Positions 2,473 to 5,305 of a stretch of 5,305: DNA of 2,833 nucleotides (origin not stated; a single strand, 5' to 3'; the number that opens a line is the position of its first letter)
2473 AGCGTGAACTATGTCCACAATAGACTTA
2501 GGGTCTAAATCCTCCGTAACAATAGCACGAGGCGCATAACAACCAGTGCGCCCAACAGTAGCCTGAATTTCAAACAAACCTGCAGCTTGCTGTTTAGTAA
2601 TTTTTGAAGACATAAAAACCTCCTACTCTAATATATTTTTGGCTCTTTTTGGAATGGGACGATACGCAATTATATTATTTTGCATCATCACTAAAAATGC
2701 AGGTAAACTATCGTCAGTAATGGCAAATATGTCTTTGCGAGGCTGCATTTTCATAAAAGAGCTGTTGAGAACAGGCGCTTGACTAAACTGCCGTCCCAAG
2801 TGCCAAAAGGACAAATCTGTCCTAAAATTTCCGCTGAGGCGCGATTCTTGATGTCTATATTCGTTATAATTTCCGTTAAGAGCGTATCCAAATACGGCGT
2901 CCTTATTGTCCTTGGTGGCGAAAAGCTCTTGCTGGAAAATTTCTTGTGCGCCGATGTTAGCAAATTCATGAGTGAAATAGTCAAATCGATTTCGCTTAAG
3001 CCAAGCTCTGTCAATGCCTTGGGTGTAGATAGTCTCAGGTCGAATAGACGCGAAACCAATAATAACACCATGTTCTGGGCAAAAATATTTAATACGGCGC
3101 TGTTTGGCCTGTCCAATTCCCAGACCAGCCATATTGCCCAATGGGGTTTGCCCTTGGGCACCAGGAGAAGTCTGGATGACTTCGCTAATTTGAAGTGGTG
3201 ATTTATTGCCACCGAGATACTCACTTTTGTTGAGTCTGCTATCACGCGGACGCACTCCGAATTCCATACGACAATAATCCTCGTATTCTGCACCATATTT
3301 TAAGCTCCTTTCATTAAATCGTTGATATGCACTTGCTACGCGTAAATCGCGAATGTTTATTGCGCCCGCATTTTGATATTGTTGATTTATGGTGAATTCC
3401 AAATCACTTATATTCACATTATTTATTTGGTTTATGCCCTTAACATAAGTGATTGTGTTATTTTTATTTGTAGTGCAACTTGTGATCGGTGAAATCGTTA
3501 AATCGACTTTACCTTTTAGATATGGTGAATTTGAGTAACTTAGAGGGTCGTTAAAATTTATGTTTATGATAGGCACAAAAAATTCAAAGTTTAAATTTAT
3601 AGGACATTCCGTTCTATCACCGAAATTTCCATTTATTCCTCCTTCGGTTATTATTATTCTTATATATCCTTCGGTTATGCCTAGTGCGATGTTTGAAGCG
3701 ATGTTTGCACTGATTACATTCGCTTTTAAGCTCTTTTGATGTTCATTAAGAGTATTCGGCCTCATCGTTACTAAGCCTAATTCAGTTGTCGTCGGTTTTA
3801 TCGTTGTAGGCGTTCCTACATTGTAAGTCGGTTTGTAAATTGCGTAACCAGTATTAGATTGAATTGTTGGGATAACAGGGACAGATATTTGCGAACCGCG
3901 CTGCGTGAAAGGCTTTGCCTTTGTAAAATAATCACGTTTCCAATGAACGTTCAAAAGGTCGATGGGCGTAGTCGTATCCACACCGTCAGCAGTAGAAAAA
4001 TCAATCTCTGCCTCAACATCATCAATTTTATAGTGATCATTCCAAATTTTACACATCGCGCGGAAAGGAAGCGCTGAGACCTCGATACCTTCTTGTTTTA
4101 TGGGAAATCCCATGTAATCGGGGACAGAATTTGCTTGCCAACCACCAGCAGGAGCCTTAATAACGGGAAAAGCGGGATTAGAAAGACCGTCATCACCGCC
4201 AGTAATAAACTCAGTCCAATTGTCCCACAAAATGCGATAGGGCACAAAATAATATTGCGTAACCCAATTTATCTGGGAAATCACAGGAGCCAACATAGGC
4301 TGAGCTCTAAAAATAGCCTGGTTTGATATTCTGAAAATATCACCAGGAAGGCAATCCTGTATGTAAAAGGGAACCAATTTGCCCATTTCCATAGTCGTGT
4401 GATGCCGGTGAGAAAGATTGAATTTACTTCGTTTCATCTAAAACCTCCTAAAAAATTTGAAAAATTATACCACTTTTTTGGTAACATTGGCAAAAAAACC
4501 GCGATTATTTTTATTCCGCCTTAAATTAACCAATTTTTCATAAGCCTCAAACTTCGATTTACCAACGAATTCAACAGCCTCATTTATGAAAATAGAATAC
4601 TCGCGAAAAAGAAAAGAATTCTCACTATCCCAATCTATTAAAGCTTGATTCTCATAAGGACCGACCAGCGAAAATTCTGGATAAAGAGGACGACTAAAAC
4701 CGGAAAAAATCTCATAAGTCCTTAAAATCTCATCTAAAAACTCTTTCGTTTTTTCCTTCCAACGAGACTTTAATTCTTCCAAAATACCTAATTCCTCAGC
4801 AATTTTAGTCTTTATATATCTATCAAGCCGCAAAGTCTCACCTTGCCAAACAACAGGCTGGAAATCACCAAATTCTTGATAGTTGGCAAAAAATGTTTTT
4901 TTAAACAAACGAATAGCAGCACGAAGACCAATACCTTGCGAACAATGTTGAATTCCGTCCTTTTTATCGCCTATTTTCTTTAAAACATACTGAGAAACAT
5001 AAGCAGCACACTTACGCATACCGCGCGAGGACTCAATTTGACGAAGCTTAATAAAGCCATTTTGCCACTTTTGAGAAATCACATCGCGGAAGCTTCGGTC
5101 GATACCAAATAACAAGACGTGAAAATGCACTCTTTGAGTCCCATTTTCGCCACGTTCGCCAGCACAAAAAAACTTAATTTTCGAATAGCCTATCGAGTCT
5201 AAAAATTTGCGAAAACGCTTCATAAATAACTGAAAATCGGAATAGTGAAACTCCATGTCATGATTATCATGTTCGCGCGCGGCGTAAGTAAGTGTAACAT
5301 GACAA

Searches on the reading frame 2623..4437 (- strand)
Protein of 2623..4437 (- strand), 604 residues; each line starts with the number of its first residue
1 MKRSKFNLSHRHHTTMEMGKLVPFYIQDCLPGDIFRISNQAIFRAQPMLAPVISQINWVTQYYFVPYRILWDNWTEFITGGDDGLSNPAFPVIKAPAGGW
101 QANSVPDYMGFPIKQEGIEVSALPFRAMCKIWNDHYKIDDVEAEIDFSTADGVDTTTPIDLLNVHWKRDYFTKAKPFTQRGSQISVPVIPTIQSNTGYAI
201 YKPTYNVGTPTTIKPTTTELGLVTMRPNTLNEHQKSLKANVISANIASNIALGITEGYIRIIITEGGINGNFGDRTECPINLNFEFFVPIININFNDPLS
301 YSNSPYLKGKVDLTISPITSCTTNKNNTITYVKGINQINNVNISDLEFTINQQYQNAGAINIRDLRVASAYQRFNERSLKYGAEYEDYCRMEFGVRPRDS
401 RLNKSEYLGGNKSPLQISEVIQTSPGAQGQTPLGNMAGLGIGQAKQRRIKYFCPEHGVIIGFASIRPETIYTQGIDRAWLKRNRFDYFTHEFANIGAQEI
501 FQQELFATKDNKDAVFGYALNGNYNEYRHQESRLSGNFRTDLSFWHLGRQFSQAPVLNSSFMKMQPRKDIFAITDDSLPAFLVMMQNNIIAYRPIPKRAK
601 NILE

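Call 4: search_protein_families(library=pfam, proteins=[window:2623-4437:-], max_evalue=0.1)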
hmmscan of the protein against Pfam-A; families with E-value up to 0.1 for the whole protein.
window:2623-4437:- (604 aa): 1 family
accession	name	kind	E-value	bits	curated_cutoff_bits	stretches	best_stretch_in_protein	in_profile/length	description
PF02305.22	Phage_F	-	5.3e-91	306.3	25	2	304-599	210-497/501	Capsid protein (F protein)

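Call 5: search_protein_families(library=phrogs, proteins=[window:2623-4437:-], max_evalue=0.1)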
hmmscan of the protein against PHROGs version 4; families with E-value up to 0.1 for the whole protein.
window:2623-4437:- (604 aa): 1 family
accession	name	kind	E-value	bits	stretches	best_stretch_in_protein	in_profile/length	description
phrog_514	-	head and packaging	1.2e-137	460.8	2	327-602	244-514/531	major head protein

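Call 8: find_related_loci(query=window:2623-4437:-, collection=viral_contigs, flank=6000)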
Query window:2623-4437:- (604 aa) in viral_contigs; peptide patterns used: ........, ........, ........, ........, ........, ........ (x = any residue, [..] = any of these).
27 stretches matched a pattern, but none encodes a relative of the query by tblastn (E <= 1e-3).

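Call 9: search_dna_similar(query=window:2623-4437:-, collection=phages, mode=protein, max_rows=30)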
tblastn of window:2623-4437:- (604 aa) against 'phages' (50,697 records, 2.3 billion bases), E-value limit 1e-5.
Records with a match: 3775; places in all: 3803; records where one place covers at least 80% of the query: 382.
Best place of each record, by identity: <60% 3775.
By first word of the organism name: bajarodmic 1140; Microviridae 981; Dulem 429; Microvirus 187; Dipodfec 125; Capybara 124; Blackfly 107; Tortoise 89; Gokushovirus 88; Sigmofec 79; and 32 more.
By host as written in the record: - 1436; Peromyscus fraterculus 562; Ciona robusta 248; Varecia variegata 199; Hydrochoerus hydrochaeris 124; Homo sapiens 123; porcine 121; Austrosimulium ungulatum 107; and 53 more.
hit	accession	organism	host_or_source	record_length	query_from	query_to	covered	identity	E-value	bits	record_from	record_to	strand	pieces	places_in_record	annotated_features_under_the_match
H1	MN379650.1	Chicken microvirus mg8_102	Gallus gallus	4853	1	604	100%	44.9%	2e-166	520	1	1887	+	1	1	major capsid protein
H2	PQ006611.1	bajarodmic virus 74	Dipodomys simulans feces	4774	1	604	100%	44.2%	3e-157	495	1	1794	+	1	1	major capsid protein | replication initiator protein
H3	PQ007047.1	bajarodmic virus 803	Dipodomys merriami feces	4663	1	604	100%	43.4%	5e-157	494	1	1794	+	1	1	major capsid protein | replication initiator protein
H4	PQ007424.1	bajarodmic virus 74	Chaetodipus spinatus feces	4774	1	604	100%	43.3%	1e-157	496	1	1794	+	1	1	major capsid protein | replication initiator protein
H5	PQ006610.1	bajarodmic virus 462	Dipodomys simulans feces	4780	1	604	100%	43.1%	3e-159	500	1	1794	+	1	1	major capsid protein | replication initiator protein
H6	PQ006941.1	bajarodmic virus 719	Dipodomys merriami feces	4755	1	604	100%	43.1%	1e-157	496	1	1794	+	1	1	major capsid protein | replication initiator protein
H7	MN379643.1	Chicken microvirus mg7_19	Gallus gallus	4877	1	603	79%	54.0%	2e-81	548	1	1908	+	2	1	major capsid protein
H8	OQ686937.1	Dipodfec virus UOA04_Rod_985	Dipodomys merriami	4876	1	604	100%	42.6%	7e-152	481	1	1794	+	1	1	major capsid protein | replication initiator protein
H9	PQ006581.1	bajarodmic virus 451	Neotoma bryanti feces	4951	1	604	94%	45.1%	6e-80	509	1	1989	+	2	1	major capsid protein | hypothetical protein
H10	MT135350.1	Microvirus sp.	porcine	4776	1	604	100%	40.3%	2e-136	439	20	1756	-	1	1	major capsid protein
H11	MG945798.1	Microviridae sp.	pig feces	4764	1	604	100%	39.9%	1e-136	439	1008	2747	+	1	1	similar to VP1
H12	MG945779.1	Microviridae sp.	dog feces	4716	1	601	100%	38.6%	1e-117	387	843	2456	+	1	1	similar to VP1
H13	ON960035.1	Bidens microvirus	Bidens pilosa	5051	1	604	74%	49.5%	2e-75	467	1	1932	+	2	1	major capsid protein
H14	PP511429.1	Dulem virus 124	Eulemur fulvus collaris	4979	2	599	99%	36.2%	2e-103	348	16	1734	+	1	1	major capsid protein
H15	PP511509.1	Dulem virus 124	Varecia variegata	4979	2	599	99%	36.2%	2e-103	348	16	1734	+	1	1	major capsid protein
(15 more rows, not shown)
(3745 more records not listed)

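Call 52: find_related_loci(query=A1, collection=viral_contigs, flank=4500)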
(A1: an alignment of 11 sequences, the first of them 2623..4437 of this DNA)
Query A1 (604 aa) in viral_contigs; peptide patterns used: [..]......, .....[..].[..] (x = any residue, [..] = any of these).
132 stretches matched a pattern; 2 encode a relative of the query (tblastn E <= 1e-3); 2 distinct loci.
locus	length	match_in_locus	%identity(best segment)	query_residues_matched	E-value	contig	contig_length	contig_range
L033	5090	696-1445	51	355-604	1e-82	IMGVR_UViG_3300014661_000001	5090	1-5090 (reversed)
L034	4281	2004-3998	50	1-602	2e-79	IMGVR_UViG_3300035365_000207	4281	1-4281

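Call 56: get_annotated_region(hit=H7, flank=5000)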
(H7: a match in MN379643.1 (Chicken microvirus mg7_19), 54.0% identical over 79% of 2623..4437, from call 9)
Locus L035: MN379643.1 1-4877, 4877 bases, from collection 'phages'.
description: Chicken microvirus mg7_19, complete genome.
organism: Chicken microvirus mg7_19 (NCBI taxid 2720925)
taxonomy: Viruses; Monodnaviria; Sangervirae; Phixviricota; Malgrandaviricetes; Petitvirales; Microviridae; Microvirus
host: Gallus gallus; source: tracheal swab; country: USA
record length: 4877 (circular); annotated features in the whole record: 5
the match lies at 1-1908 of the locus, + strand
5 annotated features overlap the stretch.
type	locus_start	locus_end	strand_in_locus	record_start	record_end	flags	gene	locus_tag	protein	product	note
CDS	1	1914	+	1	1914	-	-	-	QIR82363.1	major capsid protein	similar to PHA00363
CDS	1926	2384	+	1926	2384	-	-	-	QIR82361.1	hypothetical protein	-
CDS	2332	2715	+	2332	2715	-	-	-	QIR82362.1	hypothetical protein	-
CDS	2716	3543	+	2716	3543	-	-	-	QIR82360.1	DNA pilot protein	similar to PHA00327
CDS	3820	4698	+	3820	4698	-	-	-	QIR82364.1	replication initiator protein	similar to PHA00330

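Call 57: get_annotated_region(hit=H9, flank=5000)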
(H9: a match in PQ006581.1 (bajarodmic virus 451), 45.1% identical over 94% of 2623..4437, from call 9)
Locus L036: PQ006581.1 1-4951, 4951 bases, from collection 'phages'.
description: Bajarodmic virus 451 isolate BGG_05_140, complete genome.
organism: bajarodmic virus 451 (NCBI taxid 3343497)
taxonomy: Viruses; Monodnaviria; Sangervirae; Phixviricota; Malgrandaviricetes; Petitvirales; Microviridae; Microvirus
host: -; source: Neotoma bryanti feces; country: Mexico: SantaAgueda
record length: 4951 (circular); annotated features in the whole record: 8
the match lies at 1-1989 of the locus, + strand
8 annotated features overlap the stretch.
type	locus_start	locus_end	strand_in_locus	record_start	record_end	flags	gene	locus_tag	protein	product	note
CDS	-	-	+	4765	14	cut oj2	-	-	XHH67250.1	hypothetical protein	-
CDS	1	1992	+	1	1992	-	-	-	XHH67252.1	major capsid protein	-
CDS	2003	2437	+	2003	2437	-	-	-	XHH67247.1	hypothetical protein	-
CDS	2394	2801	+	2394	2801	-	-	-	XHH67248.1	hypothetical protein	-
CDS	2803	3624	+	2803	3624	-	-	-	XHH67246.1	DNA pilot protein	-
CDS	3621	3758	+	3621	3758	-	-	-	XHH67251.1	hypothetical protein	-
CDS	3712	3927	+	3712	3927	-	-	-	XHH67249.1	hypothetical protein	-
CDS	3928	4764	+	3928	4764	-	-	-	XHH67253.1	replication initiator protein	-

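Call 58: get_annotated_region(hit=H10, flank=5000)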
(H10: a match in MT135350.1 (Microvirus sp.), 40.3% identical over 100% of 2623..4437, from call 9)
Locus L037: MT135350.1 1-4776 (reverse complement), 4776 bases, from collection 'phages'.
description: UNVERIFIED: Microvirus sp. isolate VIRES_GZ02_2265135, complete genome.
organism: Microvirus sp. (NCBI taxid 2202559)
taxonomy: Viruses; Monodnaviria; Sangervirae; Phixviricota; Malgrandaviricetes; Petitvirales; Microviridae
host: porcine; source: -; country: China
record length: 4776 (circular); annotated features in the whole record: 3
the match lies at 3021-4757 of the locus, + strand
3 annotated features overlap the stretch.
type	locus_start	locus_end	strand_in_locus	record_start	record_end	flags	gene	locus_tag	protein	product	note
CDS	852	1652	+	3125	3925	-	-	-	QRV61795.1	DNA pilot protein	-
CDS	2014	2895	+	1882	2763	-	-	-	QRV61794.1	replication initiator protein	-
CDS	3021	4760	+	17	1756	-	-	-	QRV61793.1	major capsid protein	-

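Call 59: get_annotated_region(hit=H12, flank=5000)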
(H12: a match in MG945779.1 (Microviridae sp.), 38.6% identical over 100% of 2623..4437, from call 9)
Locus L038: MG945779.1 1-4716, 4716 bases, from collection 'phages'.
description: UNVERIFIED: Microviridae sp. isolate 4059-1602, complete genome.
organism: Microviridae sp. (NCBI taxid 2202644)
taxonomy: Viruses; Monodnaviria; Sangervirae; Phixviricota; Malgrandaviricetes; Petitvirales; Microviridae
host: -; source: dog feces; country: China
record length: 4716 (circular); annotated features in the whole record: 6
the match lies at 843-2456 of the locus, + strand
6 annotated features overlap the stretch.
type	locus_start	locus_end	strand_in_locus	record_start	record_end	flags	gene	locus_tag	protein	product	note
misc_feature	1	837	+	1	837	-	-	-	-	-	similar to VP4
misc_feature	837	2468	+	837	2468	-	-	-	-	-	similar to VP1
misc_feature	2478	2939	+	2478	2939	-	-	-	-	-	similar to hypothetical protein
misc_feature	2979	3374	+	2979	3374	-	-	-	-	-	similar to hypothetical protein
misc_feature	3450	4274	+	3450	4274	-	-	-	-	-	similar to VP2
misc_feature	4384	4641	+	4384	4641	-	-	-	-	-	similar to VP3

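Call 60: get_annotated_region(hit=H13, flank=5000)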
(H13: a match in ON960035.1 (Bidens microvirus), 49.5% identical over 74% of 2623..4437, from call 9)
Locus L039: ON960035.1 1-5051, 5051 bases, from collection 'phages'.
description: Bidens microvirus isolate ALYU-38, complete sequence.
organism: Bidens microvirus (NCBI taxid 3035537)
taxonomy: Viruses; Monodnaviria; Sangervirae; Phixviricota; Malgrandaviricetes; Petitvirales; Microviridae; Microvirus
host: Bidens pilosa; source: leaf; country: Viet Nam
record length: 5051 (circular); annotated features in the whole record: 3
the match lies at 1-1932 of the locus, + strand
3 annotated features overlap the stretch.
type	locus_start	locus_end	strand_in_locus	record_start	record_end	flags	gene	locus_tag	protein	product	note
CDS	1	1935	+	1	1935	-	-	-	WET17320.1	major capsid protein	-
CDS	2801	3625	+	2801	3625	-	-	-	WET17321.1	DNA pilot protein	-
CDS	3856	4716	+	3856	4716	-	-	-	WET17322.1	replication initiator protein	-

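Call 61: get_annotated_region(hit=H14, flank=5000)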
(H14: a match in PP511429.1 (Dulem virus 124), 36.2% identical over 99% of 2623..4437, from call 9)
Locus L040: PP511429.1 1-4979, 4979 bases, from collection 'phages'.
description: Dulem virus 124 isolate Duke_21_94, complete genome.
organism: Dulem virus 124 (NCBI taxid 3145601)
taxonomy: Viruses; Monodnaviria; Sangervirae; Phixviricota; Malgrandaviricetes; Petitvirales; Microviridae; Microvirus
host: Eulemur fulvus collaris; source: feces; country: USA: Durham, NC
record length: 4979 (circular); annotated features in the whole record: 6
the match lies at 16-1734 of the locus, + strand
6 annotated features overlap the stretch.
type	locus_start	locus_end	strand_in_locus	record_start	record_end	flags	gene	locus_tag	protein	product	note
CDS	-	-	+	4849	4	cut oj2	-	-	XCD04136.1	hypothetical protein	-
CDS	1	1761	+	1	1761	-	-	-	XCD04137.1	major capsid protein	-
CDS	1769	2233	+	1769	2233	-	-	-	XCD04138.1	hypothetical protein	-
CDS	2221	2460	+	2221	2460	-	-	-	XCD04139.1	hypothetical protein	-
CDS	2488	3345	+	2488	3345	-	-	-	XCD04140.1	DNA pilot protein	-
CDS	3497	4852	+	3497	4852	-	-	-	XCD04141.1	replication initiator protein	-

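Call 73: find_related_loci(query=A1, collection=genome_contigs, flank=8000)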
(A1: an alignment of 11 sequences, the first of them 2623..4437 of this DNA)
Query A1 (604 aa) in genome_contigs; peptide patterns used: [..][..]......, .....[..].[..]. (x = any residue, [..] = any of these).
99 stretches matched a pattern, but none encodes a relative of the query by tblastn (E <= 1e-3).

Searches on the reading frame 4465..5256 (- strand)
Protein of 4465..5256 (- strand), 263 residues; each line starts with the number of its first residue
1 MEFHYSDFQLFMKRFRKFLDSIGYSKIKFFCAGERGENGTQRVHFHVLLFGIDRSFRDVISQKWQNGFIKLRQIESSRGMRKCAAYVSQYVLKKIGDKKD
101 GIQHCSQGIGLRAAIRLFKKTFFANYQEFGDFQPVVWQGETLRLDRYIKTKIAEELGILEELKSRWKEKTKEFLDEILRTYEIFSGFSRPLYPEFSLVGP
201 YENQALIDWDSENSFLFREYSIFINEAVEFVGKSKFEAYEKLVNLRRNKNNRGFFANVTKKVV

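Call 4: search_protein_families(library=pfam, proteins=[window:4465-5256:-], max_evalue=0.1)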
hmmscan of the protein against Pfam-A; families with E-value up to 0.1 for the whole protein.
window:4465-5256:- (263 aa): 2 families
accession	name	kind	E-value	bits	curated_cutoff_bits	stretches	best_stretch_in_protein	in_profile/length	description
PF23343.2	REP_ORF2-G2P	-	9.9e-15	55.1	27.8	1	3-94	14-98/99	Replication-associated protein ORF2/G2P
PF23362.1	DHX37_C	-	0.031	14.5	27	0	209-228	49-68/80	DEAH helicase DHX37 C-terminal domain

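Call 5: search_protein_families(library=phrogs, proteins=[window:4465-5256:-], max_evalue=0.1)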
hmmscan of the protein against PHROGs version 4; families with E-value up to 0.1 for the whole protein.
window:4465-5256:- (263 aa): 5 families
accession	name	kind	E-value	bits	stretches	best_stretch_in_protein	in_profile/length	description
phrog_942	-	DNA, RNA and nucleotide metabolism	3.1e-24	87.2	1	3-172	140-324/501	replication initiation protein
phrog_3584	-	DNA, RNA and nucleotide metabolism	3.3e-09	37.6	1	5-93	89-179/265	replication initiation protein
phrog_29197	-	unknown function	3.8e-06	28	1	6-50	126-168/187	-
phrog_3419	-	DNA, RNA and nucleotide metabolism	0.00013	22.6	1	6-98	124-216/289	rolling circle DNA replication initiation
phrog_713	-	DNA, RNA and nucleotide metabolism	0.068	13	0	28-48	170-189/432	DNA replication initiation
